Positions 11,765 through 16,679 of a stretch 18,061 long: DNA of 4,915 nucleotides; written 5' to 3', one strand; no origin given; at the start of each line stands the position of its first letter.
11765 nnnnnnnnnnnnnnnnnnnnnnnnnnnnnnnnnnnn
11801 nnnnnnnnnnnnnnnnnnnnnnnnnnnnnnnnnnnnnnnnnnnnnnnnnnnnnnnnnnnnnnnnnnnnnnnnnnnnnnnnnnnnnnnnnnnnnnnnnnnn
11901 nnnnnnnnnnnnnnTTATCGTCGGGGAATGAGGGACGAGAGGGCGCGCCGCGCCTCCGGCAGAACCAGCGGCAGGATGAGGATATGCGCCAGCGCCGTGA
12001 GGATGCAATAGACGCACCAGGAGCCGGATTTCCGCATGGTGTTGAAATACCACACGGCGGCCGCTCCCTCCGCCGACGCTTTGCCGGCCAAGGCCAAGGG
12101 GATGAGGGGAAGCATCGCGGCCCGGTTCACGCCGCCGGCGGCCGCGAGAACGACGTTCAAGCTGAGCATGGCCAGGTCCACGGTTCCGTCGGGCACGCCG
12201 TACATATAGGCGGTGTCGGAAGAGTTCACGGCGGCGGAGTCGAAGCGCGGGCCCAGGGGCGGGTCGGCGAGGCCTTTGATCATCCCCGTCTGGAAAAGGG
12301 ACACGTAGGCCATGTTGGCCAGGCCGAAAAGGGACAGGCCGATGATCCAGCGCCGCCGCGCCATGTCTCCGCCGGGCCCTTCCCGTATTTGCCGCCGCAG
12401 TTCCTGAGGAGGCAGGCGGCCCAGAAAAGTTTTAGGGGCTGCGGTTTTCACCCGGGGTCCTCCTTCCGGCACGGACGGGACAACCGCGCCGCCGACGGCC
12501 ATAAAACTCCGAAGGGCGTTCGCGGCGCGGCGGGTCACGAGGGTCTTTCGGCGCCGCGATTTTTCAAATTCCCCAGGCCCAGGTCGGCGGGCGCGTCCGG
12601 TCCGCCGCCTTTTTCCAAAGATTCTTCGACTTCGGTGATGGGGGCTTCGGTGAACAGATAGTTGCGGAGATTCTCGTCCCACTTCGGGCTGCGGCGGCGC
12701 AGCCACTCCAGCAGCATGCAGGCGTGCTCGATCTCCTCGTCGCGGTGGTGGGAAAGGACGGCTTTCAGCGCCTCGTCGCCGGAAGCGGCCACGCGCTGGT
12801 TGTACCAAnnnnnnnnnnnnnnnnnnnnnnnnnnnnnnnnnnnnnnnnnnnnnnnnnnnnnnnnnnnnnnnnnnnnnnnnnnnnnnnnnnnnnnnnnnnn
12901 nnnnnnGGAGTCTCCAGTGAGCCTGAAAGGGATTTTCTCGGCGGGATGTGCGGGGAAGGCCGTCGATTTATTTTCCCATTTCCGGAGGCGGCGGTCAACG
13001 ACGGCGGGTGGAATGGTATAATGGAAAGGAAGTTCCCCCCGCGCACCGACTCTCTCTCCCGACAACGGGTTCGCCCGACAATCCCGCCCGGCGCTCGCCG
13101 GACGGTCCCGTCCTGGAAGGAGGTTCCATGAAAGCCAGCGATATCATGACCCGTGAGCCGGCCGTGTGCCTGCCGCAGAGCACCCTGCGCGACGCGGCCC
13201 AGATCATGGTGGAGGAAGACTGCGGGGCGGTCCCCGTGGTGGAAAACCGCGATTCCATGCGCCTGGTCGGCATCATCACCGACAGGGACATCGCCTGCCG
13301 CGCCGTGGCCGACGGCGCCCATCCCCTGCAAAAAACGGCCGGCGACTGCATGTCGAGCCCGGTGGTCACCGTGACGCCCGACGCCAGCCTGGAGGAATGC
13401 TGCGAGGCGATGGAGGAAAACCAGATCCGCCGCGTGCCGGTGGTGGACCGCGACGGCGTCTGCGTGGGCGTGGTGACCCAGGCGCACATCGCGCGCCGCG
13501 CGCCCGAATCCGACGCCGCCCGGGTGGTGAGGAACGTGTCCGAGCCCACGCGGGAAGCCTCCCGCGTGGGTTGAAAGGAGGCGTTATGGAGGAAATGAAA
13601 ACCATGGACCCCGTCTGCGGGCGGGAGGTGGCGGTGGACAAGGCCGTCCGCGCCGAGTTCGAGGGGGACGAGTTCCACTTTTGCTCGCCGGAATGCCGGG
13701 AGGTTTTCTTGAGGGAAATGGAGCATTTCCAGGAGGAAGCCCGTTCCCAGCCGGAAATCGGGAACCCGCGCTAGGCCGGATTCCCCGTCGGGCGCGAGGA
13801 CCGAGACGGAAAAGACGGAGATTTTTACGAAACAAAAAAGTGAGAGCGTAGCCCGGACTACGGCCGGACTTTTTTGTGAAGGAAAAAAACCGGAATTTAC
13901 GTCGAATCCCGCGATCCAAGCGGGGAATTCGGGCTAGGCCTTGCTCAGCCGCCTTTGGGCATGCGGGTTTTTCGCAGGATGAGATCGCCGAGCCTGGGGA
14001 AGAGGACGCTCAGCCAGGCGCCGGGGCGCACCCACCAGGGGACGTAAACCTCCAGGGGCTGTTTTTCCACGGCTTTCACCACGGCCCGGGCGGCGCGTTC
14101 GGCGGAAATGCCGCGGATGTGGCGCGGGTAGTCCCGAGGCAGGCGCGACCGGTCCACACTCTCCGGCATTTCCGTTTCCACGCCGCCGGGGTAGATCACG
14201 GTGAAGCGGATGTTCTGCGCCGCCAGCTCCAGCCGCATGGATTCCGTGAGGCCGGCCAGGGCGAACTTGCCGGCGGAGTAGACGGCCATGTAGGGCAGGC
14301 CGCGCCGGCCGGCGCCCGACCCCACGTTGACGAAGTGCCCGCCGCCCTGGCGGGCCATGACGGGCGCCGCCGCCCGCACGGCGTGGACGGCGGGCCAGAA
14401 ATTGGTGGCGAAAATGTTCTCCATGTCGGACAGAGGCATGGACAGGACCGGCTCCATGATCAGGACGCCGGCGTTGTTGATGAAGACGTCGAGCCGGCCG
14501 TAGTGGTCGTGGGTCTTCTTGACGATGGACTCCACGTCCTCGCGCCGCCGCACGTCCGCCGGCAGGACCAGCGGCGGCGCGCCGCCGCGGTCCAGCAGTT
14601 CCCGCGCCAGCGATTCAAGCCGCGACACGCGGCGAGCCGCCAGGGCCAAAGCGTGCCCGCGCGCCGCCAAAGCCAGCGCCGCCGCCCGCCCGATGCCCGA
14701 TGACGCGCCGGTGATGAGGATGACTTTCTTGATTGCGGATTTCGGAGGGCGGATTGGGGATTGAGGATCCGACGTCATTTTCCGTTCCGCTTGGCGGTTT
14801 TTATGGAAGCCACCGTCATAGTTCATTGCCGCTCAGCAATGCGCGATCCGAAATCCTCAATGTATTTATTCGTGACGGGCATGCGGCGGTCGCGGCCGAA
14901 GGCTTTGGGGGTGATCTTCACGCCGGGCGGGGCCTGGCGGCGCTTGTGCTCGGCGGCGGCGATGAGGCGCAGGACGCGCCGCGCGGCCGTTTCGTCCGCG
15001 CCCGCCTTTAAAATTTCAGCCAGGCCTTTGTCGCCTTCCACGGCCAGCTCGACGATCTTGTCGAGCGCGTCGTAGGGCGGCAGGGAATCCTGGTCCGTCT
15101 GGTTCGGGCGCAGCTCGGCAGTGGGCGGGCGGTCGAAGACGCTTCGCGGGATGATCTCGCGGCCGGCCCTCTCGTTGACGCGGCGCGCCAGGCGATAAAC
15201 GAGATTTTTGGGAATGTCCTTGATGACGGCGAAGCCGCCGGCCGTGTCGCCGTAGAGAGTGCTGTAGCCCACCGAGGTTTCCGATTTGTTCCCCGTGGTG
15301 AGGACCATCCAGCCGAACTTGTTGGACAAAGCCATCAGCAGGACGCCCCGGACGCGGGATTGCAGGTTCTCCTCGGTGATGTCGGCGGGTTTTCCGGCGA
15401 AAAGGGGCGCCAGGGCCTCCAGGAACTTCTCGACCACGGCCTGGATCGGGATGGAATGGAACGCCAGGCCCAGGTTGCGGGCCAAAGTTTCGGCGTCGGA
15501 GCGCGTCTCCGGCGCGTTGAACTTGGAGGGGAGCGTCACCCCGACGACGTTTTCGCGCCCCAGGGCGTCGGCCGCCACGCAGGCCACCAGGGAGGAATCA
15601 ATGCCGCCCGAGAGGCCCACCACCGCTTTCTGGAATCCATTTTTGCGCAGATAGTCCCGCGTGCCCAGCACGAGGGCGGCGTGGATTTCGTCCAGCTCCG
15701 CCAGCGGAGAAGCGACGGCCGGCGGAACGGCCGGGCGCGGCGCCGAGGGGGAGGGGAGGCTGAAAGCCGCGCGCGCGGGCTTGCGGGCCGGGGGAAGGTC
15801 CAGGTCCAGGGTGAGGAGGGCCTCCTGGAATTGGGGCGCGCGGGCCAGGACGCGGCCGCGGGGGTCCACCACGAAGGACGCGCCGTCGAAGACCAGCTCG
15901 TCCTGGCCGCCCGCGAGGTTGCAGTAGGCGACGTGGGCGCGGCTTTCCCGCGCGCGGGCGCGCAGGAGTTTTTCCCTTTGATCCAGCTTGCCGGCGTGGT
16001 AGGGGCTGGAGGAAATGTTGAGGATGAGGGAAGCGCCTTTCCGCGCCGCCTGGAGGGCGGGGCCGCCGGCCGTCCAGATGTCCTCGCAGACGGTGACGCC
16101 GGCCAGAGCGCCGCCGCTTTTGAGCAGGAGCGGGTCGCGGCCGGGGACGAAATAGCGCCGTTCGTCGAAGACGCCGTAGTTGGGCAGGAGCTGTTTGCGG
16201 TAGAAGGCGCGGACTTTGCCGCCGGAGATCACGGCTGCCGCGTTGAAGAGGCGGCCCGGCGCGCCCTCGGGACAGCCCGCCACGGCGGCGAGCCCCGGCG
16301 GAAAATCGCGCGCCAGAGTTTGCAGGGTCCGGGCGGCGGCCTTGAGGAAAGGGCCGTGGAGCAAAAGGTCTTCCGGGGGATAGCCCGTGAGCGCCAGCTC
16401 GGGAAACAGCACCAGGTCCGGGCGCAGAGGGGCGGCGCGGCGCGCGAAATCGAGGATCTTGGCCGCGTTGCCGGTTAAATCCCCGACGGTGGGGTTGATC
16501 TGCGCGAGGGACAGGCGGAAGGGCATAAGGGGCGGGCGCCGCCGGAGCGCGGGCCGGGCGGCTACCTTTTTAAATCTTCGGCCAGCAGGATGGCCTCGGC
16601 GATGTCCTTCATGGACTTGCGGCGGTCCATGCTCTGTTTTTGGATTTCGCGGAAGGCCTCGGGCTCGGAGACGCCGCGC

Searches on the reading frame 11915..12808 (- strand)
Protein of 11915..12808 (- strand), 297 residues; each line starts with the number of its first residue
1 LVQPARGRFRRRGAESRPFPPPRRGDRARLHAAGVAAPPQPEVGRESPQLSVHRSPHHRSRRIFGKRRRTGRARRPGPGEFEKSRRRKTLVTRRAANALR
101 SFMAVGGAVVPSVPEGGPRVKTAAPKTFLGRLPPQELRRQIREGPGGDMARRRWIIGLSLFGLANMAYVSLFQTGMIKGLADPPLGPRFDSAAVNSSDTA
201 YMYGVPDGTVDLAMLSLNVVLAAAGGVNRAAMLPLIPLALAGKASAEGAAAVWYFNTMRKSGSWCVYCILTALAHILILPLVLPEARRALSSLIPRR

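Call 29: search_protein_families(library=pfam, proteins=[window:11915-12808:-], max_evalue=0.001)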
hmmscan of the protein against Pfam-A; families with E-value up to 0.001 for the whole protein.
window:11915-12808:- (297 aa): 1 family
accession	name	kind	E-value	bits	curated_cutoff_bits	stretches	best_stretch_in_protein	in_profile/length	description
PF07884.19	VKOR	-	2.1e-10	41.3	27.5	1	154-282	2-133/134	Vitamin K epoxide reductase family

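Call 44: search_protein_families(library=ncbifam, proteins=[window:11915-12808:-], max_evalue=0.001)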
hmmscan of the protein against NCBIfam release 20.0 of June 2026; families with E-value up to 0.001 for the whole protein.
window:11915-12808:- (297 aa): 0 families

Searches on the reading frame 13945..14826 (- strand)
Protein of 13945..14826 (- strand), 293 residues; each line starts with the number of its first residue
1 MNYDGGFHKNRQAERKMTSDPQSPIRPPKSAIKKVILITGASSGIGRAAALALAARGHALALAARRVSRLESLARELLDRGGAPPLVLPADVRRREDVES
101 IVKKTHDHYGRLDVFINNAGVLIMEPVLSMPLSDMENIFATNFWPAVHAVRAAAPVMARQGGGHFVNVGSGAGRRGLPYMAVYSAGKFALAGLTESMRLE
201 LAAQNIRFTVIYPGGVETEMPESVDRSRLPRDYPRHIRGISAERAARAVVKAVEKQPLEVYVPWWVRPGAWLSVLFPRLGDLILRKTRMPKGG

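Call 6: search_protein_families(library=pfam, proteins=[window:13945-14826:-], max_evalue=0.01)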
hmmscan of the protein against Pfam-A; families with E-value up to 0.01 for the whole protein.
window:13945-14826:- (293 aa): 5 families
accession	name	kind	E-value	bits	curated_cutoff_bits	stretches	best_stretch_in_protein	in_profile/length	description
PF00106.31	adh_short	-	6.2e-54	182.9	26.6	1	34-225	1-191/195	short chain dehydrogenase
PF13561.12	adh_short_C2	-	4.4e-38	131.6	27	1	40-226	1-186/236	Enoyl-(Acyl carrier protein) reductase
PF08659.16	KR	-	3.7e-13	50.2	22.6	1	36-198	3-164/180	KR domain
PF23441.1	SDR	-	4.7e-05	23.3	27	1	34-223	8-201/258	SDR-like rossmann domain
PF13460.12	NAD_binding_10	-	0.00013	22.3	27.2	1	40-255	1-183/184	NAD(P)H-binding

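Call 44: search_protein_families(library=ncbifam, proteins=[window:13945-14826:-], max_evalue=0.001)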
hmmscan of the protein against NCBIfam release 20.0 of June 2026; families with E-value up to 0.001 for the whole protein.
window:13945-14826:- (293 aa): 223 families (the best 25 are shown)
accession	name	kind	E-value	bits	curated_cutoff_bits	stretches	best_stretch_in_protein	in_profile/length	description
NF005495.0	PRK07109.1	subfamily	2.8e-61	207.7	264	1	31-288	6-263/334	SDR family oxidoreductase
NF004825.0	PRK06181.1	equivalog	3.6e-56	190.4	215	1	33-287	6-262/268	SDR family oxidoreductase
NF005878.0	PRK07825.1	subfamily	2.9e-46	158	287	1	33-282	9-246/278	short chain dehydrogenase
NF005881.0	PRK07832.1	equivalog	3.2e-45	154.5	296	1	33-278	9-263/287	SDR family oxidoreductase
NF006099.0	PRK08251.1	equivalog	8.7e-45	152.9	253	1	33-266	4-230/250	SDR family oxidoreductase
NF005806.0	PRK07666.1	equivalog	2.1e-44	151.6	286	1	33-224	7-197/239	3-ketoacyl-ACP reductase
NF005559.1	PRK07231.1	subfamily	4.9e-44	150.7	215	1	33-244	4-214/249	glucose 1-dehydrogenase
NF005594.0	PRK07326.1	equivalog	9.6e-44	149.7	271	1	32-222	5-192/237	SDR family oxidoreductase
NF005681.0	PRK07478.1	subfamily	4.6e-43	147.4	267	1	33-227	6-201/254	SDR family oxidoreductase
NF006114.0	PRK08263.1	subfamily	2.3e-42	145.2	290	1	33-246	3-212/280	short chain dehydrogenase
NF006123.0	PRK08267.1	equivalog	1.5e-41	142.3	261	1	33-277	2-245/261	SDR family oxidoreductase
NF004526.0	PRK05872.1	subfamily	8.8e-41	139.9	276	1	33-286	10-267/297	short-chain dehydrogenase/reductase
TIGR01963.1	PHB_DH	subfamily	3e-40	138.1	307.05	1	33-222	1-189/255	3-hydroxybutyrate dehydrogenase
NF005672.0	PRK07454.1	equivalog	3.5e-40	137.7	234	1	32-254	5-222/241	SDR family oxidoreductase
NF004823.0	PRK06179.1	subfamily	6.7e-40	137.2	310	1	33-244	5-207/271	oxidoreductase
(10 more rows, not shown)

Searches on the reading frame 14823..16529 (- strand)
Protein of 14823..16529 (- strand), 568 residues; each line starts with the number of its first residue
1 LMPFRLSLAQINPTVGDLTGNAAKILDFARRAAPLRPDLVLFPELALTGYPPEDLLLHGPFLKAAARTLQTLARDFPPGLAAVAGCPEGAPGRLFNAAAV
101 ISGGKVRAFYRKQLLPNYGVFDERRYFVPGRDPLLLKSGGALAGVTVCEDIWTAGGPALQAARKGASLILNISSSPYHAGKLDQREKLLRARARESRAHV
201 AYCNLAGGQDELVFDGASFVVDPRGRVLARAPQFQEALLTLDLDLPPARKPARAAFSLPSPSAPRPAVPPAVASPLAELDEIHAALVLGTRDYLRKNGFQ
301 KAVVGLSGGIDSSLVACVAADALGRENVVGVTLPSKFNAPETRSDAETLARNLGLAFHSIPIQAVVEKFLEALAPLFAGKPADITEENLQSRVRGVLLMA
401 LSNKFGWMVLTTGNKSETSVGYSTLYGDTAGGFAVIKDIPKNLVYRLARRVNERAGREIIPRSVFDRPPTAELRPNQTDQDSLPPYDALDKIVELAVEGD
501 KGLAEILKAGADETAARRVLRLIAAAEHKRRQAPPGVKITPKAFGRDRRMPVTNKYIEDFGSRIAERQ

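Call 6: search_protein_families(library=pfam, proteins=[window:14823-16529:-], max_evalue=0.01)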
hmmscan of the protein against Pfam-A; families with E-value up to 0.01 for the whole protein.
window:14823-16529:- (568 aa): 4 families
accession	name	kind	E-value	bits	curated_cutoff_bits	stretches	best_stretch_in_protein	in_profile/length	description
PF02540.23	NAD_synthase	-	6e-70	235.6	21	1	285-533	4-242/242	NAD synthase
PF00795.27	CN_hydrolase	-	5.6e-33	114.8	23.2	1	6-246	2-249/256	Carbon-nitrogen hydrolase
PF06508.19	QueC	-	0.00086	19.3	22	1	301-365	1-63/210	Queuosine biosynthesis protein QueC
PF00733.27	Asn_synthase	-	0.0016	18.6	21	1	304-360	22-77/354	Asparagine synthase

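Call 44: search_protein_families(library=ncbifam, proteins=[window:14823-16529:-], max_evalue=0.001)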
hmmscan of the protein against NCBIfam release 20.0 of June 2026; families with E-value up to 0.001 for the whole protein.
window:14823-16529:- (568 aa): 15 families
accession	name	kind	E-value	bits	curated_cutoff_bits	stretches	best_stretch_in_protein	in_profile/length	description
NF010588.0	PRK13981.1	equivalog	1.4e-212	707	479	1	4-558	5-544/546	NAD+ synthase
NF002730.0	PRK02628.1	equivalog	7.3e-64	216.1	473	3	252-480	312-552/677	NAD(+) synthase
TIGR00552.1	nadE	equivalog_domain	1e-56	192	63.65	1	291-536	14-243/251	NAD(+) synthase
NF010587.0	PRK13980.1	equivalog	6.6e-55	186.2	255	1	278-539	10-260/267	NAD+ synthase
NF002048.0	PRK00876.1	subfamily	9e-23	80.6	313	2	279-368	20-106/330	NAD(+) synthase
NF001979.1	PRK00768.1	equivalog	5.4e-12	45.8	250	1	290-494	28-237/266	NAD(+) synthase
TIGR03381.1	agmatine_aguB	equivalog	8.8e-12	44.9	410.25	1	67-254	69-263/279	N-carbamoylputrescine amidase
TIGR00268.2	TIGR00268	equivalog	5.6e-11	42.2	150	1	299-365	13-79/259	ATP-dependent sacrificial sulfur transferase LarE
NF040852.1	nitrile_Arch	equivalog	1.8e-08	33.9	500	1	5-249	2-241/262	nitrilase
NF007757.0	PRK10438.1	equivalog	4.8e-08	32.5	249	1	100-246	96-235/256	amidohydrolase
NF033621.1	de_GSH_amidase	exception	5.9e-07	29.1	355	1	84-244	82-236/260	deaminated glutathione amidase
TIGR00364.1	TIGR00364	equivalog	0.00016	21.3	150.3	0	302-368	1-65/201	7-cyano-7-deazaguanine synthase QueC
NF000848.1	PRK00074.1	equivalog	0.00027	19.7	400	1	298-373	212-285/512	glutamine-hydrolyzing GMP synthase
TIGR01536.1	asn_synth_AEB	equivalog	0.00076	18.6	267.1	1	303-376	256-327/517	asparagine synthase (glutamine-hydrolyzing)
NF001138.1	PRK00143.1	equivalog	0.00078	18.5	284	0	302-363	2-69/345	tRNA 2-thiouridine(34) synthase MnmA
